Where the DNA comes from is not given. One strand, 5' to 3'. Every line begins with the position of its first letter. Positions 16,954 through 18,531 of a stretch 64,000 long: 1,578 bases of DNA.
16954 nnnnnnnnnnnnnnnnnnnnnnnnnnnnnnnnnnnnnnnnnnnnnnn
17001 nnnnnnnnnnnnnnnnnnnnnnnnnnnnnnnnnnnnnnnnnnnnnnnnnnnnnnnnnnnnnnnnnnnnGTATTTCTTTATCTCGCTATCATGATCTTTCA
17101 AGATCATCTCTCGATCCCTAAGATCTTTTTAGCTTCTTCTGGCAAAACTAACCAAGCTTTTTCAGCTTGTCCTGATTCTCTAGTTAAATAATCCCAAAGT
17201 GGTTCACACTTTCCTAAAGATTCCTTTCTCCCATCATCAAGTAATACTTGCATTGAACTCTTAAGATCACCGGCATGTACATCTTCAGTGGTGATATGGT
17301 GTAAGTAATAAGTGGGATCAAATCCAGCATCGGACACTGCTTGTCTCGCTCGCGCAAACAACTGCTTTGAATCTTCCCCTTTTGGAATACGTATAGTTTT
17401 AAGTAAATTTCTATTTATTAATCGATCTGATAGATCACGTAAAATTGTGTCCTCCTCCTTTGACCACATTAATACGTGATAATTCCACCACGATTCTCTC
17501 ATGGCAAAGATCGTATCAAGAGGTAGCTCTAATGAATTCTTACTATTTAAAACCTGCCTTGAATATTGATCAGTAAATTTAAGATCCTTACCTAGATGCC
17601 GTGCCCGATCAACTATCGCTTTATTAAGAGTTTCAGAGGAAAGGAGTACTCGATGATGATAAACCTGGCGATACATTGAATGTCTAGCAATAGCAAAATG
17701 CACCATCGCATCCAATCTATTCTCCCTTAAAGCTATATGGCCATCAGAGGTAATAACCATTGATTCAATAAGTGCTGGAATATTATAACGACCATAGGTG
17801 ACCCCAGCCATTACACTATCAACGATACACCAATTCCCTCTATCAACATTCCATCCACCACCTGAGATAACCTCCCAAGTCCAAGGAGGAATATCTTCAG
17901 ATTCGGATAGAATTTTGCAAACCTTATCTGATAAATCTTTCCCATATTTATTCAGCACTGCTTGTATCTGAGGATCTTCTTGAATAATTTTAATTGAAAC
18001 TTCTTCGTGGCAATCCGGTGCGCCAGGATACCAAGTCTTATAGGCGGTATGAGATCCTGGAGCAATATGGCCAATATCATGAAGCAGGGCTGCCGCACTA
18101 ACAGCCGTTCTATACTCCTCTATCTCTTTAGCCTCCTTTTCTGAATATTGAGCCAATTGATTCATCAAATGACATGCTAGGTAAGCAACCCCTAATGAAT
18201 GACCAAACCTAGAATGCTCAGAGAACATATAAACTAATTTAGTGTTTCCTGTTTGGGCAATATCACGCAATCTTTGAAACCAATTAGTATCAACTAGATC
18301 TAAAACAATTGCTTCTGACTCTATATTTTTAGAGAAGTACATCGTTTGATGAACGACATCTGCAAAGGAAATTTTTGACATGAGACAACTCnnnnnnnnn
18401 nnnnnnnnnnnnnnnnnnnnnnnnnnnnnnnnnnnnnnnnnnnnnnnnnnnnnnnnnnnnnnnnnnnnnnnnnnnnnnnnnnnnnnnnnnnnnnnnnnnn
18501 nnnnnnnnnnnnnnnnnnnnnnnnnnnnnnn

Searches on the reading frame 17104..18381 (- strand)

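Call 33: search_protein_families(library=ncbifam, proteins=[window:17104-18381:-])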
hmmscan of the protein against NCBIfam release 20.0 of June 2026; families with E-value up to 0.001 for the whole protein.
window:17104-18381:- (425 aa): 4 families
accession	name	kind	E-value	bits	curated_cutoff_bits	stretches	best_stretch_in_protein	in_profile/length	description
TIGR01353.1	dGTP_triPase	subfamily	9.9e-06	25.3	152.35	1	55-105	36-86/389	dGTP triphosphohydrolase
NF041026.1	antiphage_dGTPase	exception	8.7e-05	21.8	400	1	57-105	52-100/425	anti-phage deoxyguanosine triphosphatase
NF003701.1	PRK05318.1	subfamily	0.00037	19.5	383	1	56-105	52-102/426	anti-phage deoxyguanosine triphosphatase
NF002205.0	PRK01096.1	equivalog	0.00073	18.7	439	0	56-105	60-114/444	deoxyguanosinetriphosphate triphosphohydrolase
